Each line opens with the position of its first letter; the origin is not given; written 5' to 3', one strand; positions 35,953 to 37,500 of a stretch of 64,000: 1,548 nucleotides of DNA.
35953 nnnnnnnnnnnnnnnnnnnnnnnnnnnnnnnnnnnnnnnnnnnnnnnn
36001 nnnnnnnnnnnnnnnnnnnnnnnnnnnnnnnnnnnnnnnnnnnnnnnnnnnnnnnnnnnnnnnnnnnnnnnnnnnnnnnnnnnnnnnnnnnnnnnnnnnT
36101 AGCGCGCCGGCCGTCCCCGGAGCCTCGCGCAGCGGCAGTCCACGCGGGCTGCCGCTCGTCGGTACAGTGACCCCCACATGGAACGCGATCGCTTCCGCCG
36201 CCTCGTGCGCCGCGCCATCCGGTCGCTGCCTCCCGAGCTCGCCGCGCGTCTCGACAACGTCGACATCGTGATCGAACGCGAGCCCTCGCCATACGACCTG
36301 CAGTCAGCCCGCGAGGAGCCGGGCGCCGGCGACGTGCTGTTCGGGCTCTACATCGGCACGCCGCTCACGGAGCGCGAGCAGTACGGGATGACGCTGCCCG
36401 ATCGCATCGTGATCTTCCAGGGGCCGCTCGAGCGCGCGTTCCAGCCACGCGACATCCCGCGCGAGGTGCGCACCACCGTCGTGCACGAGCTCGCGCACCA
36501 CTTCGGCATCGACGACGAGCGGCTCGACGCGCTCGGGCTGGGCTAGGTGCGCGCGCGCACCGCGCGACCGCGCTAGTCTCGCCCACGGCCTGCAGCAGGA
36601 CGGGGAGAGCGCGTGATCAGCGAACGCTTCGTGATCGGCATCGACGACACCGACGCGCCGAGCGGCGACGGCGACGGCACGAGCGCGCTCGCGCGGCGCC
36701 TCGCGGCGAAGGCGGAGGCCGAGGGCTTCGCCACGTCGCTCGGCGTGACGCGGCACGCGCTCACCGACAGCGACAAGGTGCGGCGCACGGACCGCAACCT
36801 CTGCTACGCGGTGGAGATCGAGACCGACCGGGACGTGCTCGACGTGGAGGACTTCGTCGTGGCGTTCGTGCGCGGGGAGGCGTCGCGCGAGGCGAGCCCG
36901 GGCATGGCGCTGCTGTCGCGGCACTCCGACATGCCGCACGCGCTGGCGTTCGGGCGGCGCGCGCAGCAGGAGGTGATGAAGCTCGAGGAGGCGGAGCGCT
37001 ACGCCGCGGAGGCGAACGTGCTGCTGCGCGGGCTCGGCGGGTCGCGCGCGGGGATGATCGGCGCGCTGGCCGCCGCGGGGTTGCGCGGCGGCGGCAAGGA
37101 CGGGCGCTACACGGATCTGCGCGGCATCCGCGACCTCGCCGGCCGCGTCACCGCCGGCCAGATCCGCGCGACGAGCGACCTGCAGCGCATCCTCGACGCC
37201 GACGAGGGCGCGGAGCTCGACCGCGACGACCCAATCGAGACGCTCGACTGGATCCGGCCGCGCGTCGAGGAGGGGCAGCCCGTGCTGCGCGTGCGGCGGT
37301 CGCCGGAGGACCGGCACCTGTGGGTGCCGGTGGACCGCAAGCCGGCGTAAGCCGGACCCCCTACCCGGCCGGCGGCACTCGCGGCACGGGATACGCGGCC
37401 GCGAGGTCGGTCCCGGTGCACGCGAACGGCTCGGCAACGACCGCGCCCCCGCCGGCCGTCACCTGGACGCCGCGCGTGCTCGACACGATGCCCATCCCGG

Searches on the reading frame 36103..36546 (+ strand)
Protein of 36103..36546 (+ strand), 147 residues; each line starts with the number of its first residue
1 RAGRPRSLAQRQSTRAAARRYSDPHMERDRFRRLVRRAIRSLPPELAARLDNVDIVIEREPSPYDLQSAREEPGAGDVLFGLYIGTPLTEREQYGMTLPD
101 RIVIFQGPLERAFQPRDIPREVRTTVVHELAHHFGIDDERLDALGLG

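Call 22: search_protein_families(library=pfam, proteins=[window:36103-36546:+], max_evalue=0.01)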
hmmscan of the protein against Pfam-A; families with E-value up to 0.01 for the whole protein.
window:36103-36546:+ (147 aa): 2 families
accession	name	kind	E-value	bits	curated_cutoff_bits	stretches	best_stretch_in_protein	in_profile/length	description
PF06262.17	Zincin_1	-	7.5e-24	84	22.4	1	50-145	1-96/97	Zincin-like metallopeptidase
PF25226.1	DUF7844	-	0.0045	16.9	27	0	118-134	89-105/230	Domain of unknown function (DUF7844)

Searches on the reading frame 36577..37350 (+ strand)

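Call 22: search_protein_families(library=pfam, proteins=[window:36577-37350:+], max_evalue=0.01)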
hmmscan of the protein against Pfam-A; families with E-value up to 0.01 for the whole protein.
window:36577-37350:+ (257 aa): 1 family
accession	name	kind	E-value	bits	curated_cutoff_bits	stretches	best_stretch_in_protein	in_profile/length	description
PF22641.2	TiaS_TCKD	-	0.0013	19.1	27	0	19-51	1-31/156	TiaS TCKD domain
